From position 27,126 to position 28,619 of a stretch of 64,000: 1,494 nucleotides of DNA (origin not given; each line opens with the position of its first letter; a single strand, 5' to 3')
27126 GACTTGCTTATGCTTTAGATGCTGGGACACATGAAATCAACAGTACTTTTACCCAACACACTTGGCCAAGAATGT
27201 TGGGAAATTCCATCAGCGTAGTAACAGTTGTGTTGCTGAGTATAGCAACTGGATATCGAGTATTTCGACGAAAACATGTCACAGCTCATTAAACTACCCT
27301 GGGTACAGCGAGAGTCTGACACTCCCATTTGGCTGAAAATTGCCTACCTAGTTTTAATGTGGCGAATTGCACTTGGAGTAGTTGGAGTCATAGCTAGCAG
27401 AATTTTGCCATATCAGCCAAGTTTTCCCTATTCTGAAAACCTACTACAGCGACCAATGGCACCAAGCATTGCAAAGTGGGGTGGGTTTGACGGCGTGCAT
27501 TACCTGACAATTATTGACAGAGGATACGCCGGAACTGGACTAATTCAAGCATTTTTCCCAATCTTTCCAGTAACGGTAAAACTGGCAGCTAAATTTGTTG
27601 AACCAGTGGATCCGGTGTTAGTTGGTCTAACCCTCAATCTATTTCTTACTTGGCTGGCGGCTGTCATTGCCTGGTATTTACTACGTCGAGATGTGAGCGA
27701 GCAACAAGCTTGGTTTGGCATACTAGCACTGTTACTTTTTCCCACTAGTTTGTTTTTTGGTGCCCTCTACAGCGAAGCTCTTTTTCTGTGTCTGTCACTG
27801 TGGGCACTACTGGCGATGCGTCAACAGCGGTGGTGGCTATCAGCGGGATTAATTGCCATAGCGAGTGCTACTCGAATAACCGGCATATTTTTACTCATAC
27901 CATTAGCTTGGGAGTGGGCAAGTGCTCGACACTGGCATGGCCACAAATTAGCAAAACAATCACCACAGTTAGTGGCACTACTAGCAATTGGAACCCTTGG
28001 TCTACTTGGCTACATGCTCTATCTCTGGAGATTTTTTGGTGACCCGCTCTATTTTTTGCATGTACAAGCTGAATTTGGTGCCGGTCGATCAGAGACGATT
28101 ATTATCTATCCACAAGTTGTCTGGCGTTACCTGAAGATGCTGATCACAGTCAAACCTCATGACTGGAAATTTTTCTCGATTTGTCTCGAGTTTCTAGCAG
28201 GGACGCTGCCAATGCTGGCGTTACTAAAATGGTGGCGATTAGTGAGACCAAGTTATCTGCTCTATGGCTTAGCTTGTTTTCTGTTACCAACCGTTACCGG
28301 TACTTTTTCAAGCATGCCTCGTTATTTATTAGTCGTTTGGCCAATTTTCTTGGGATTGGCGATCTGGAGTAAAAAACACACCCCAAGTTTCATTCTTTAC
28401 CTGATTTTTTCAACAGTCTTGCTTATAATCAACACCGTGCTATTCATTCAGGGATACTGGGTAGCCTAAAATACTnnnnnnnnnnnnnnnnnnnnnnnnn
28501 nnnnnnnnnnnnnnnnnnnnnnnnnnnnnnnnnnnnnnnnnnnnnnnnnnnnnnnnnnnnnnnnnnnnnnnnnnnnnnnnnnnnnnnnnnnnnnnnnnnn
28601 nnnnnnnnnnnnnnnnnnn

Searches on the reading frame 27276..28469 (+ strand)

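Call 4: search_protein_families(library=pfam, proteins=[window:27276-28469:+], max_evalue=0.01)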
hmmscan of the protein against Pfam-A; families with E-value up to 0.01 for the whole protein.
window:27276-28469:+ (397 aa): 0 families

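Call 7: search_protein_families(library=ncbifam, proteins=[window:27276-28469:+], max_evalue=0.1)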
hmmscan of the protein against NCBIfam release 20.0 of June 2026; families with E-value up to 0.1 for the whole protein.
window:27276-28469:+ (397 aa): 1 family
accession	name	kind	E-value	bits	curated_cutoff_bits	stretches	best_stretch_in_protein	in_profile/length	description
NF046093.1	AZOBR_p60025_fam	subfamily_domain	1.4e-06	27.7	150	1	118-221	116-218/232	AZOBR_p60025 family cell surface glycopolymer formation protein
